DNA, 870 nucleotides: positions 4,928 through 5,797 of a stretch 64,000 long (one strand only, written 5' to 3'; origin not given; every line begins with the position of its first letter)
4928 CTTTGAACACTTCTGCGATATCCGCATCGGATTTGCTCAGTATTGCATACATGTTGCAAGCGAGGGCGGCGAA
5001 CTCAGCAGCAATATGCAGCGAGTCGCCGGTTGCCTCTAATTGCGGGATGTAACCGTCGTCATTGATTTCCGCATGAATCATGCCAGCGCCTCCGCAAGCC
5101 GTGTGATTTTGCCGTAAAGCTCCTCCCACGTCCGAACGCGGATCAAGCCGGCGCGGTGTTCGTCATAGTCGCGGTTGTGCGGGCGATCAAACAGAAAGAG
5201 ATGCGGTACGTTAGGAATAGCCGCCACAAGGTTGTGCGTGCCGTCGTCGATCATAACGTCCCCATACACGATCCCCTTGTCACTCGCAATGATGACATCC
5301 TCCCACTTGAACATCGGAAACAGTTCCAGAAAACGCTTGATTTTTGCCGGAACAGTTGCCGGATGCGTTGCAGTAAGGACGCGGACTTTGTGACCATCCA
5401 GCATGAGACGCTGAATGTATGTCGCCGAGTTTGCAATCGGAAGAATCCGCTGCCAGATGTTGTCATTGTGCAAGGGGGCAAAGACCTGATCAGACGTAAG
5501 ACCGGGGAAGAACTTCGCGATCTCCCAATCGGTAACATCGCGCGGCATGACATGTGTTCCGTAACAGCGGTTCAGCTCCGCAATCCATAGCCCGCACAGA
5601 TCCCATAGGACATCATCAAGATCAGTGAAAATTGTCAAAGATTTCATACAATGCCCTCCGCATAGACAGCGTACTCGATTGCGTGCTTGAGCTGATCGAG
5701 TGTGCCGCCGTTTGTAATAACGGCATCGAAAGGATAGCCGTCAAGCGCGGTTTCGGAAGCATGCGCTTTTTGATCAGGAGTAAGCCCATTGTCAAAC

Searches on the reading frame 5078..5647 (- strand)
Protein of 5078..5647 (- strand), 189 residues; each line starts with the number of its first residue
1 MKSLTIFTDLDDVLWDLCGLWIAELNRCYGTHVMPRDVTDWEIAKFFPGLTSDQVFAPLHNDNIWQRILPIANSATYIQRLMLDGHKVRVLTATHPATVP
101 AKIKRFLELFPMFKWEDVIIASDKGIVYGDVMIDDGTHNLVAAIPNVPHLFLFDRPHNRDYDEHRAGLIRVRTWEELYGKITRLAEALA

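Call 58: search_protein_families(library=pfam, proteins=[window:5078-5647:-], max_evalue=0.00001)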
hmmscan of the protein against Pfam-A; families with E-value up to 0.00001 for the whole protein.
window:5078-5647:- (189 aa): 1 family
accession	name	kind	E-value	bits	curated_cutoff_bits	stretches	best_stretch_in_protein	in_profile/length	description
PF06941.18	NT5C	-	1.4e-24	87.4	24.8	1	6-181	4-174/180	5' nucleotidase, deoxy (Pyrimidine), cytosolic type C protein (NT5C)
